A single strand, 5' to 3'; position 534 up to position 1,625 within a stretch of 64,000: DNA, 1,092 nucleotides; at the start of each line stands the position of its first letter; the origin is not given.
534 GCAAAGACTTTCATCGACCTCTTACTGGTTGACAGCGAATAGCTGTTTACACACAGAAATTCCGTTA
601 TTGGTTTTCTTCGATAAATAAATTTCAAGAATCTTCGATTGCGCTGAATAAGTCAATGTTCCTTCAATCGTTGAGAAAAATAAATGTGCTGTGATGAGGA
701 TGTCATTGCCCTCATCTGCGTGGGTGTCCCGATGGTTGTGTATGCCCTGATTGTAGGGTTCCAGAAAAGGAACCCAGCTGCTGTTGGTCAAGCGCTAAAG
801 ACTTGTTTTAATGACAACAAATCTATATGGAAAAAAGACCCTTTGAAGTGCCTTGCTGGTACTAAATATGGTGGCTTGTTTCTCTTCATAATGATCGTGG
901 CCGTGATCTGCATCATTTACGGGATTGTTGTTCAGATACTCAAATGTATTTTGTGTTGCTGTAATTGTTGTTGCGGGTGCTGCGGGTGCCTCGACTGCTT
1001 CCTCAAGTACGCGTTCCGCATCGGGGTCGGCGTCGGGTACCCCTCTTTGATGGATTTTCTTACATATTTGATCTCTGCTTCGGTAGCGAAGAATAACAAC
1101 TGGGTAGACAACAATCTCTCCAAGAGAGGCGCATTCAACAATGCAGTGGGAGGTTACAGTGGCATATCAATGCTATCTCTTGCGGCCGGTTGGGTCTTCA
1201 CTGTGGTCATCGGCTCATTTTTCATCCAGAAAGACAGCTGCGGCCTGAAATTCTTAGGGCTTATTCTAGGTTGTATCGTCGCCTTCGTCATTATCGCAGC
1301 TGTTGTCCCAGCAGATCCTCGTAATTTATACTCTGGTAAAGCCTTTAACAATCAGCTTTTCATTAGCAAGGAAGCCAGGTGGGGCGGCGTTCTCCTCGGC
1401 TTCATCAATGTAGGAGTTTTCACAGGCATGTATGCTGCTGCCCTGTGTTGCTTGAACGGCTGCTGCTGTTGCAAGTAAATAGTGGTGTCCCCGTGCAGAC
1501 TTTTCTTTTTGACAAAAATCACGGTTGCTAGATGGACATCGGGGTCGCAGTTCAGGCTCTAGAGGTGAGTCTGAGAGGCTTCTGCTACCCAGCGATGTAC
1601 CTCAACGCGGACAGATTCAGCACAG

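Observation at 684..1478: Multi-pass membrane protein with two poly-cysteine tracts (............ and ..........)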

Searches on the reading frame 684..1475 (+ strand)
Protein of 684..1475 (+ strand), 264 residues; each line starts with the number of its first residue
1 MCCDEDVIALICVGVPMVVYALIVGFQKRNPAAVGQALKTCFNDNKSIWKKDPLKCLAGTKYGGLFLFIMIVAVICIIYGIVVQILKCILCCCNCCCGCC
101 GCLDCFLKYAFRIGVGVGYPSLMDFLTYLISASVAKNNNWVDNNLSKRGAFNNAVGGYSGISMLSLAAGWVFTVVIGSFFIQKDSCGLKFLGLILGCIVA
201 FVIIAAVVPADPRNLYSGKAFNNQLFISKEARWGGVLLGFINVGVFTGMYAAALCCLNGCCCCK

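Call 3: search_protein_families(library=pfam, proteins=[window:684-1475:+], max_evalue=10)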
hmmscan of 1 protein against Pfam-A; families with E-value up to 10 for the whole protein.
window:684-1475:+ (264 aa): 1 family
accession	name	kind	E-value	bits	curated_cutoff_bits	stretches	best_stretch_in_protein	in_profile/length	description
PF06197.19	DUF998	-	0.015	15.4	30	1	126-255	9-122/184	Protein of unknown function (DUF998)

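Call 4: find_homologous_proteins(query=window:684-1475:+, max_evalue=0.01)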
Query window:684-1475:+ (264 aa): 21 proteins with E <= 0.01 among 1595 candidates.
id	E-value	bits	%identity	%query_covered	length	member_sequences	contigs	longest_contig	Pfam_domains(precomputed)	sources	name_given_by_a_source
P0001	3.7e-172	589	100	100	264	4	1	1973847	-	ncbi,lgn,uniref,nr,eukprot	ncbi:Transmembrane domain-containing protein [Giardia duodenalis]|uniref:Transmembrane domain-contai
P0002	2.3e-129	449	78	96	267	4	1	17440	-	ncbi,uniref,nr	ncbi:hypothetical protein QR46_4595 [Giardia duodenalis assemblage B]|uniref:Uncharacterized protein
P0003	1.4e-122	427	74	96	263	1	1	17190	-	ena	-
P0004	7.3e-121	421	75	96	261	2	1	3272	-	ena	-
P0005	1.3e-102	361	68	99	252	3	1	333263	-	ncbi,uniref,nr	ncbi:Hypothetical protein DHA2_151130 [Giardia duodenalis]|uniref:Uncharacterized protein n=1 Tax=Gi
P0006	5.6e-101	356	65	99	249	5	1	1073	-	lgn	-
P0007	3.9e-99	350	65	99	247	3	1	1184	-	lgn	-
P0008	1.4e-98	348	65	99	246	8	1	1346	-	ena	-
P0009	6.3e-98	346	65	99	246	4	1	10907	-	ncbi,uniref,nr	ncbi:Hypothetical protein GSB_154719 [Giardia duodenalis]|uniref:Uncharacterized protein n=1 Tax=Gia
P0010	1.8e-96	341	63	99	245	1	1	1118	-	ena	-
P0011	3.1e-96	340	63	99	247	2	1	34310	-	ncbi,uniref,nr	ncbi:Cell division protein kinase 2 [Giardia duodenalis]|uniref:Cell division protein kinase 2 n=1 T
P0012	3.3e-96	340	66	99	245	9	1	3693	-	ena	-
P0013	2.4e-95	337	64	99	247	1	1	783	-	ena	-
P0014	5.6e-95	336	64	99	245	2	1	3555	-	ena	-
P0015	5.1e-91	323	60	99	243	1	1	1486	-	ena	-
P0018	1.7e-86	308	62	99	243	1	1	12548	-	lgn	-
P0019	9.8e-82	293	58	98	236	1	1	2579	-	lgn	-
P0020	1.8e-77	279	57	99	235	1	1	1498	-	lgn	-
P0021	1.6e-66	243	52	99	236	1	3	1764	-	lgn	-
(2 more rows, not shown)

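Call 5: search_solved_structures(query=window:684-1475:+, max_evalue=10)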
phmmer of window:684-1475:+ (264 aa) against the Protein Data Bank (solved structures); distinct sequences matched with E-value up to 10: 0.

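Call 12: list_cluster_members(proteins=[P0001, P0002, P0005, P0009, P0011, P0018, P0019, P0020, P0021])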
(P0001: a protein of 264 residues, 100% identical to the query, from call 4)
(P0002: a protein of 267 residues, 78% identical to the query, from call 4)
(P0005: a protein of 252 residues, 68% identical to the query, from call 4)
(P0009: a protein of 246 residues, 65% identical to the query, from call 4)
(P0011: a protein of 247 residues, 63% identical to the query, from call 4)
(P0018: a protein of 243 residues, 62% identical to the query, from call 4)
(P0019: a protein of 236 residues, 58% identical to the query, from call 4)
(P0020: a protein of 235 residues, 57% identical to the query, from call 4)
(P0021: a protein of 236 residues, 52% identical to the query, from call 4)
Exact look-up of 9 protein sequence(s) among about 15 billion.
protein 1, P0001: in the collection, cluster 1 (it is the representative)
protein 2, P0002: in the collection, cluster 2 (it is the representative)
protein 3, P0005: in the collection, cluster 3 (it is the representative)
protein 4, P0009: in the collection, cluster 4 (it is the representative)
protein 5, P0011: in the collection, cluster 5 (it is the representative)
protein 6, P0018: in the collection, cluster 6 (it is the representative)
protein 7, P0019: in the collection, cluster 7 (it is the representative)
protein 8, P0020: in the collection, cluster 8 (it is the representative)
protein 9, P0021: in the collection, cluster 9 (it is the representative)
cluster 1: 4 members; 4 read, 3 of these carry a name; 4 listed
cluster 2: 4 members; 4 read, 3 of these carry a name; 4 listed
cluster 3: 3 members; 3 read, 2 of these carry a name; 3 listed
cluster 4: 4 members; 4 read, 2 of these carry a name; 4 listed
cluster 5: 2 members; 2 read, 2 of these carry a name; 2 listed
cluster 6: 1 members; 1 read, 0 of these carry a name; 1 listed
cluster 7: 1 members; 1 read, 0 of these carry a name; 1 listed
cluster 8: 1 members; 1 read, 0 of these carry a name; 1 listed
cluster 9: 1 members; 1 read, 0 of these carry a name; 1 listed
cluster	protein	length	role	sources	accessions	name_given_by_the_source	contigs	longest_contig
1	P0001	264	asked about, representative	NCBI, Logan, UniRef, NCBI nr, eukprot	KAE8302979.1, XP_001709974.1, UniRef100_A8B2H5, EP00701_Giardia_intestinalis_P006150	Transmembrane domain-containing protein [Giardia duodenalis] | Transmembrane domain-containing protein n=1 Tax=Giardia intestinalis (strain ATCC 50803 / ... | Transmembrane domain-containing protein [Giardia intestinalis]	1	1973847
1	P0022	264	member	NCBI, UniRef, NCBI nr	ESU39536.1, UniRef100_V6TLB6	Hypothetical protein DHA2_151125 [Giardia duodenalis] | Uncharacterized protein n=1 Tax=Giardia intestinalis TaxID=5741 RepID=V6TLB6_GIAIN | Hypothetical protein DHA2_151125 [Giardia intestinalis]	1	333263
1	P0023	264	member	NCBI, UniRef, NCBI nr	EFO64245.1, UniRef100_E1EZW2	Hypothetical protein GLP15_2716 [Giardia lamblia P15] | Uncharacterized protein n=1 Tax=Giardia intestinalis (strain P15) TaxID=658858 ...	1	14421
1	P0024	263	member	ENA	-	-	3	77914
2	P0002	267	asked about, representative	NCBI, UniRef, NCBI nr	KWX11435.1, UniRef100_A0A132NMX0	hypothetical protein QR46_4595 [Giardia duodenalis assemblage B] | Uncharacterized protein n=1 Tax=Giardia duodenalis assemblage B TaxID=1394984 ... | hypothetical protein QR46_4595 [Giardia intestinalis assemblage B]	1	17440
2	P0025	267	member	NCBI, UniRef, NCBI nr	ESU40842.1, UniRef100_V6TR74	Hypothetical protein GSB_153924 [Giardia duodenalis] | Uncharacterized protein n=1 Tax=Giardia intestinalis TaxID=5741 RepID=V6TR74_GIAIN | Hypothetical protein GSB_153924 [Giardia intestinalis]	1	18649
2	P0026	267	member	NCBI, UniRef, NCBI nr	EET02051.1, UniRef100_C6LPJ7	Hypothetical protein GL50581_663 [Giardia duodenalis ATCC 50581] | Uncharacterized protein n=1 Tax=Giardia intestinalis (strain ATCC 50581 / GS clone H7) ... | Hypothetical protein GL50581_663 [Giardia intestinalis ATCC 50581]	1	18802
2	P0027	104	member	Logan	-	-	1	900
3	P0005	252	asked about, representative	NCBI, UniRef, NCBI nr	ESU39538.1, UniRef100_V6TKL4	Hypothetical protein DHA2_151130 [Giardia duodenalis] | Uncharacterized protein n=1 Tax=Giardia intestinalis TaxID=5741 RepID=V6TKL4_GIAIN | Hypothetical protein DHA2_151130 [Giardia intestinalis]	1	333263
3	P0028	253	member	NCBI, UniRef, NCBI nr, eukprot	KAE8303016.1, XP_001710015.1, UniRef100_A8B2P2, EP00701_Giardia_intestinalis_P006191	Transmembrane domain-containing protein [Giardia duodenalis] | Transmembrane domain-containing protein n=1 Tax=Giardia intestinalis (strain ATCC 50803 / ... | Transmembrane domain-containing protein [Giardia intestinalis]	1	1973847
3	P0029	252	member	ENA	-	-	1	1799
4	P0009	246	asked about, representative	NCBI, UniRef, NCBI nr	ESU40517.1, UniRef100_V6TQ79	Hypothetical protein GSB_154719 [Giardia duodenalis] | Uncharacterized protein n=1 Tax=Giardia intestinalis TaxID=5741 RepID=V6TQ79_GIAIN | Hypothetical protein GSB_154719 [Giardia intestinalis]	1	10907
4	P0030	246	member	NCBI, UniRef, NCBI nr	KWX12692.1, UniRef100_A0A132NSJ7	hypothetical protein QR46_3316 [Giardia duodenalis assemblage B] | Uncharacterized protein n=1 Tax=Giardia duodenalis assemblage B TaxID=1394984 ... | hypothetical protein QR46_3316 [Giardia intestinalis assemblage B]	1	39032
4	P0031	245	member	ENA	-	-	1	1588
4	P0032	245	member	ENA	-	-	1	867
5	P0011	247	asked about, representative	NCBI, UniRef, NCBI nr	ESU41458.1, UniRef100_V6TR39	Cell division protein kinase 2 [Giardia duodenalis] | Cell division protein kinase 2 n=1 Tax=Giardia intestinalis TaxID=5741 RepID=V6TR39_GIAIN | Cell division protein kinase 2 [Giardia intestinalis]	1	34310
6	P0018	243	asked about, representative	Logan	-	-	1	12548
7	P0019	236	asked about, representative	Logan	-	-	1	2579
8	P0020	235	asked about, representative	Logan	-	-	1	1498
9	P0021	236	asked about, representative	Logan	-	-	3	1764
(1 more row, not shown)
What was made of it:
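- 684..1478 (+): Complete ORF, 264 aa plus stop; G. duodenalis WB XP_001709974.1 / UniProt A8B2H5 / KAE8302979.1. There is a 100% match to P0001 (calls 4, 12).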

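Call 16: find_encoding_contigs(protein=P0001, flank=10000, max_places=6)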
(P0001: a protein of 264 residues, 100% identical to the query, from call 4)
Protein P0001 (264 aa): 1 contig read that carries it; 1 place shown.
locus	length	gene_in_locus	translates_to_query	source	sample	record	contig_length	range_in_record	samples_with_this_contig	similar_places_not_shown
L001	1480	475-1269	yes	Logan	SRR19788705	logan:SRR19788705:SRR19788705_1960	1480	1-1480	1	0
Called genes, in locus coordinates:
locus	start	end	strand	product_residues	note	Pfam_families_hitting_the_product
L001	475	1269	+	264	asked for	-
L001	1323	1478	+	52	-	?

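Call 17: predict_structure(alignment_id=A1)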
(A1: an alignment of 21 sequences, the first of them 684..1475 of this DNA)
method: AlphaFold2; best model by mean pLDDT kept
length: 264 residues; sequences in the alignment: 21
mean_pLDDT: 57.4   pTM: 0.47
mean pLDDT of the five models: 57.4, 50.5, 49.1, 47.7, 46.7
residues with pLDDT >= 90: 0; 70-90: 12; 50-70: 194; < 50: 58
segments of 3 or more residues with pLDDT < 50: 1-3, 45-49, 93-101, 136-149, 215-227, 256-264
pLDDT, mean of each block of 10 residues (from residue 1): 53 63 58 65 54 69 69 68 62 44 52 56 62 52 45 57 63 58 58 65 62 47 44 60 62 52 35
secondary structure, 60 per line:
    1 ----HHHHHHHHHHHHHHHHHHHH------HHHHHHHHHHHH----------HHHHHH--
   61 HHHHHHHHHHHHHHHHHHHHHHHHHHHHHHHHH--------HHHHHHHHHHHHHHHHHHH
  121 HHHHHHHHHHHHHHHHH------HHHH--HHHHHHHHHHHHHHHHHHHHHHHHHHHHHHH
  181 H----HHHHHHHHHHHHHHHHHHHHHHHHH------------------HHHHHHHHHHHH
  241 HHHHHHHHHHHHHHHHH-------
elements in order: H5-24 H31-42 H53-58 H61-93 H102-137 H144-147 H150-181 H186-210 H229-257
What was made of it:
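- Tried and rejected: Using close homologues only, it gave pLDDT 57 and was discarded (call 17).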

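Call 18: search_protein_representatives(alignment_id=A1)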
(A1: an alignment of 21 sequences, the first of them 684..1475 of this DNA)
Query: 21 sequences, 246 profile positions. Proteins with E-value up to 0.001 (for the whole library): 16; up to 1e-10: 12; up to 1e-30: 3. The best 16 are listed.
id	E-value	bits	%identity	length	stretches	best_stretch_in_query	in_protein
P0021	1.7e-102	358.5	-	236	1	1-246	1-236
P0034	5.3e-36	140.8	-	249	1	1-240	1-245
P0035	8.7e-34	133.5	-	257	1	1-240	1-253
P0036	1.5e-28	116.4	-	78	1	1-81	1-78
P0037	1.8e-28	116.1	-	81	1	166-244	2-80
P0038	6.8e-19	84.7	-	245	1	8-241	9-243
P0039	1.9e-18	83.3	-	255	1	3-245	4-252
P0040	4.6e-17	78.7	-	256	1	7-238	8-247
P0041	6.5e-17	78.2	-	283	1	7-245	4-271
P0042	1.9e-16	76.8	-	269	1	3-245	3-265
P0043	2.1e-15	73.3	-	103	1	18-122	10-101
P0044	5.6e-14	68.6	-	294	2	48-242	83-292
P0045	2.7e-08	50.0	-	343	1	9-233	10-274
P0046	7.9e-08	48.5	-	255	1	12-222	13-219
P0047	9.4e-07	45.0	-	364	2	4-134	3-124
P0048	4.0e-06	42.9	-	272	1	11-229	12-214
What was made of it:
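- On The new Giardia six-helix family itself (unnamed): Profile E-values range from 1e-102 to 4e-6 (call 18).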

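Call 20: list_cluster_members(proteins=[P0034, P0035, P0038, P0039, P0040, P0041, P0042, P0045, P0047, P0048])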
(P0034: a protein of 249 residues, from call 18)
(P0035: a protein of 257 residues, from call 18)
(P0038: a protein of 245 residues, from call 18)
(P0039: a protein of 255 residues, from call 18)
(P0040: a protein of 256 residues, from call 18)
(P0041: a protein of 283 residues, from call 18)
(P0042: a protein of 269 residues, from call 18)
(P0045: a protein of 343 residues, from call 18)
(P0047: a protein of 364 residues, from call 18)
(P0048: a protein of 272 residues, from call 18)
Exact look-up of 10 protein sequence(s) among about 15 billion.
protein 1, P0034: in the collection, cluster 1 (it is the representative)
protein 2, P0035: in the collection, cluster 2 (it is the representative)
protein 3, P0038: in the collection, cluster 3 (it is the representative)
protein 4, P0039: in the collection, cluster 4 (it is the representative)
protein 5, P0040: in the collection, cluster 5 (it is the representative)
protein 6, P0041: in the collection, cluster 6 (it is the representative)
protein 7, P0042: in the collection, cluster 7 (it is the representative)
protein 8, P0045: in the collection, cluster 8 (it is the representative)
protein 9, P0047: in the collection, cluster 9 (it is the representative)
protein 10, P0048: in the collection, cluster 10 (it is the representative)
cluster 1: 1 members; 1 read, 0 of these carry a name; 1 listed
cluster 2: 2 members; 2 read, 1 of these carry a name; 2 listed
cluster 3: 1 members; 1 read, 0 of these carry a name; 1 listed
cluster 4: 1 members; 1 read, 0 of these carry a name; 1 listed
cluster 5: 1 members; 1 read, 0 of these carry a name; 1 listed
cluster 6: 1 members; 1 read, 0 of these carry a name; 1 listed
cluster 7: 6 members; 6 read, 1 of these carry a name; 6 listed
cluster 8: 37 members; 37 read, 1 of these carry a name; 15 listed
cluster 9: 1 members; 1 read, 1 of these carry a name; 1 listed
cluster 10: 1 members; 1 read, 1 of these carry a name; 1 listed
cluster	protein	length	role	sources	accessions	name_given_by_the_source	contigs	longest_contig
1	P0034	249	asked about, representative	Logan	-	-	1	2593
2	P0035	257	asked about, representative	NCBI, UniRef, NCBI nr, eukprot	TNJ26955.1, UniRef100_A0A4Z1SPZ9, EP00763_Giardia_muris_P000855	Transmembrane domain-containing protein [Giardia muris] | Transmembrane domain-containing protein n=1 Tax=Giardia muris TaxID=5742 ... | TNJ26955.1 Transmembrane domain-containing protein [Giardia muris]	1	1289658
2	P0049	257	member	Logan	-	-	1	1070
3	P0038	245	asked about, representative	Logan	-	-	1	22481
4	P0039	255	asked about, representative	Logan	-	-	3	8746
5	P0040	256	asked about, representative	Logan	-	-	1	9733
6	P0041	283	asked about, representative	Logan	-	-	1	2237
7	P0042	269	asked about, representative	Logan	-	-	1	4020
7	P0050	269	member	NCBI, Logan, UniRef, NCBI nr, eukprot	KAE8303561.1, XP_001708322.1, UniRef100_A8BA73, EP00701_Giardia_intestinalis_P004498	hypothetical protein GL50803_0012830 [Giardia duodenalis] | Uncharacterized protein n=1 Tax=Giardia intestinalis (strain ATCC 50803 / WB clone C6) ... | hypothetical protein GL50803_0012830 [Giardia intestinalis]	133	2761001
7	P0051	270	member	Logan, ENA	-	-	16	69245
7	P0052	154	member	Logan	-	-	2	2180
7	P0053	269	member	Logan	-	-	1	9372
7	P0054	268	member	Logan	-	-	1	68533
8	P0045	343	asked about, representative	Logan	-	-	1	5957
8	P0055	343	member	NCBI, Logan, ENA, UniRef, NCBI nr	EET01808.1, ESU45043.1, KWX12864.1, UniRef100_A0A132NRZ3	hypothetical protein QR46_3177 [Giardia duodenalis assemblage B] | Uncharacterized protein n=3 Tax=Giardia intestinalis TaxID=5741 RepID=A0A132NRZ3_GIAIN | Hypothetical protein GL50581_921 [Giardia intestinalis ATCC 50581]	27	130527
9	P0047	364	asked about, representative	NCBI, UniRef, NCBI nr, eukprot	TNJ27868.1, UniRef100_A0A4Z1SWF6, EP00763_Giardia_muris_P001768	hypothetical protein GMRT_12676 [Giardia muris] | Uncharacterized protein n=1 Tax=Giardia muris TaxID=5742 RepID=A0A4Z1SWF6_GIAMU | TNJ27868.1 hypothetical protein GMRT_12676 [Giardia muris]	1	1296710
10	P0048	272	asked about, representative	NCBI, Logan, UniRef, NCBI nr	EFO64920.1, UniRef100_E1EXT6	Hypothetical protein GLP15_818 [Giardia lamblia P15] | Uncharacterized protein n=1 Tax=Giardia intestinalis (strain P15) TaxID=658858 ...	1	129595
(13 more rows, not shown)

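Call 23: find_homologous_proteins(query=A2, max_evalue=0.01)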
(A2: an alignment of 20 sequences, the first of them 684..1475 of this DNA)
Query A2 (20 sequences) (264 aa, profile of the alignment): 27 proteins with E <= 0.01 among 8000 candidates.
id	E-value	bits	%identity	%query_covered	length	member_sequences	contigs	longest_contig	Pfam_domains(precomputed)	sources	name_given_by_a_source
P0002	1.3e-89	318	78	96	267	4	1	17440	-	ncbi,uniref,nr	ncbi:hypothetical protein QR46_4595 [Giardia duodenalis assemblage B]|uniref:Uncharacterized protein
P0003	3.4e-89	317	74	96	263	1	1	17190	-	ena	-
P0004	7.4e-89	316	75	96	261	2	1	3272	-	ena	-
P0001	2.4e-88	314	100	100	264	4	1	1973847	-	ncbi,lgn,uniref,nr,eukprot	ncbi:Transmembrane domain-containing protein [Giardia duodenalis]|uniref:Transmembrane domain-contai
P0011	9.8e-88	312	63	99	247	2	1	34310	-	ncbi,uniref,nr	ncbi:Cell division protein kinase 2 [Giardia duodenalis]|uniref:Cell division protein kinase 2 n=1 T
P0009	1.7e-87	311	65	99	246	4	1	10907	-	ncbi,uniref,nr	ncbi:Hypothetical protein GSB_154719 [Giardia duodenalis]|uniref:Uncharacterized protein n=1 Tax=Gia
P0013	3.1e-86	307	64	99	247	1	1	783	-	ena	-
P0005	1.7e-85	305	68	99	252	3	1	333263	-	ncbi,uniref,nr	ncbi:Hypothetical protein DHA2_151130 [Giardia duodenalis]|uniref:Uncharacterized protein n=1 Tax=Gi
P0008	4.4e-85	303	65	99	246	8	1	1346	-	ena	-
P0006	5.3e-85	303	65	99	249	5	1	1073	-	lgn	-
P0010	1.6e-84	302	63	99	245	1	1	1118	-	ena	-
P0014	3.5e-84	300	64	99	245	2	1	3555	-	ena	-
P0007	5.3e-84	300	65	99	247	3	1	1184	-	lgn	-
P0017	9.5e-82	292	62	99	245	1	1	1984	-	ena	-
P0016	2.4e-81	291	62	99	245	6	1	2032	-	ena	-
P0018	2.8e-80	288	62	99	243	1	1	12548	-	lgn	-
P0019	4.1e-78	281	58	98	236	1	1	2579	-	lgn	-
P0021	1.0e-77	279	52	99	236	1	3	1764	-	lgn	-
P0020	2.5e-74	268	57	99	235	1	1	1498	-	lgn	-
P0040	7.8e-65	237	25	80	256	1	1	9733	-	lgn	-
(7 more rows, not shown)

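Call 26: search_solved_structures(query=A3, max_evalue=10)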
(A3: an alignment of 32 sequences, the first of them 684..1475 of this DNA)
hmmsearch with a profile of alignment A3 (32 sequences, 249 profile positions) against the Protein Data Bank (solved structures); distinct sequences matched with E-value up to 10: 6.
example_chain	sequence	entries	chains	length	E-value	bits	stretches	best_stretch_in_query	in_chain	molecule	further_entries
8qag_A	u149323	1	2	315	0.0084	18.9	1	8-85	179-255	sc-CC-6-95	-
3j9t_Y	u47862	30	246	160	0.96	12.2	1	21-151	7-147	V-type proton ATPase subunit c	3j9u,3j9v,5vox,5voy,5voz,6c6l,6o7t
6m0r_E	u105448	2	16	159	1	12.1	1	21-151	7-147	V-type proton ATPase subunit c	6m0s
5vkv_A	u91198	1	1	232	2.3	10.9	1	154-235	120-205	Cytochrome c-type biogenesis protein CcdA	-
5tj5_E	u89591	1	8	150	3.2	10.5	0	65-151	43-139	V-type proton ATPase subunit c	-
9qdn_H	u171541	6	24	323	4.1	10.1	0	176-200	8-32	Voltage-dependent calcium channel gamma-2 subunit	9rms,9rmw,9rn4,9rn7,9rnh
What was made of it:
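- Tried and rejected: Neither the single sequence nor the profile gave anything meaningful (calls 5, 26).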

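Call 27: search_protein_families(library=pfam, alignment_id=A2, max_evalue=1)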
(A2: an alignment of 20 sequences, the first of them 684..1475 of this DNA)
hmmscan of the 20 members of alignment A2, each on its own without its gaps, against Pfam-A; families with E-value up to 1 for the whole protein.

A. member 1, window:684-1475:+ (264 aa): 1 family
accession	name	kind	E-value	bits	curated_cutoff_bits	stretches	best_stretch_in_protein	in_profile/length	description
PF06197.19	DUF998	-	0.015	15.4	30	1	126-255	9-122/184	Protein of unknown function (DUF998)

B. families by the number of members that match (of 20 scanned): 18 families
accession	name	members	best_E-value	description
PF10754.15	DUF2569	2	0.014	Protein of unknown function (DUF2569)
PF25231.1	DUF7847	1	0.0095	Domain of unknown function (DUF7847)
PF06197.19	DUF998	1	0.015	Protein of unknown function (DUF998)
PF20179.3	MSS51_C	1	0.032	MSS51 C-terminal domain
PF12555.13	SteA-like_C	1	0.033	SteA-like C-terminal domain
PF09843.14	DUF2070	1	0.073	Predicted membrane protein (DUF2070)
PF06024.17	Orf78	1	0.08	Orf78 (ac78)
PF17231.7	DUF5305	1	0.083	Family of unknown function (DUF5305)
PF12420.13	DUF3671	1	0.089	Fam-L, Fam-M like protein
PF07234.17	Babuvirus_MP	1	0.099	Movement and RNA silencing protein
PF19992.4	DUF6427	1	0.12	Family of unknown function (DUF6427)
PF15099.11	PIRT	1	0.13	Phosphoinositide-interacting protein family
PF05987.18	DUF898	1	0.38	Bacterial protein of unknown function (DUF898)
PF17647.6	DUF5518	1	0.74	Family of unknown function (DUF5518)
PF04535.17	CASP_dom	1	0.76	Casparian strip membrane protein domain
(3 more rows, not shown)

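Call 32: predict_structure(alignment_id=A3)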
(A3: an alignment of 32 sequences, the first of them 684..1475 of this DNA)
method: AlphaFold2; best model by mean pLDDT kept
length: 264 residues; sequences in the alignment: 32
mean_pLDDT: 85.1   pTM: 0.84
mean pLDDT of the five models: 85.1, 83.3, 82.4, 82.2, 82.0
residues with pLDDT >= 90: 159; 70-90: 58; 50-70: 32; < 50: 15
segments of 3 or more residues with pLDDT < 50: 94-97, 257-264
pLDDT, mean of each block of 10 residues (from residue 1): 79 96 95 92 74 92 94 94 87 55 82 94 96 82 69 93 97 93 86 96 95 73 63 94 96 66 38
secondary structure, 60 per line:
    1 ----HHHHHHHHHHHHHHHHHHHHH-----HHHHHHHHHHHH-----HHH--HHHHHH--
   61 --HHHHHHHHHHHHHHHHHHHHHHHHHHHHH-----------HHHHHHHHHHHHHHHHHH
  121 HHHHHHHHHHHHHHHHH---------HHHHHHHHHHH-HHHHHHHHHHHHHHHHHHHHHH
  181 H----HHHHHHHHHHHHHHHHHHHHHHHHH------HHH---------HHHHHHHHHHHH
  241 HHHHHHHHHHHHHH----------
elements in order: H5-25 H31-42 H53-58 H63-91 H103-137 H147-157 H159-181 H186-210 H229-254
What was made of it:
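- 762..869 (+): Loop 1 (aa 27-62). It holds the invariant R29 (768-770) and a conserved Cys pair, C41 (804-806) and C56 (849-851); it is otherwise hypervariable. AlphaFold places two short helices here (call 32).
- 999..1088 (+): Juxtamembrane amphipathic segment plus TM3 (aa 106-135), with the family-invariant mid-membrane D124 (1053-1055). AlphaFold helix 103-137 (call 32).
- On Four-helix tetraspan families (tetraspanin, claudin/PMP22, MARVEL, PLP): The protein has six helices (call 32).
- AlphaFold extends TM2 to residue 91 and starts TM3 at 103 (call 32). The centre of the tract is modelled as a low-confidence loop, not a helix (call 32).
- Tried and rejected: The run with divergent paralogues gave pLDDT 85 (call 32).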
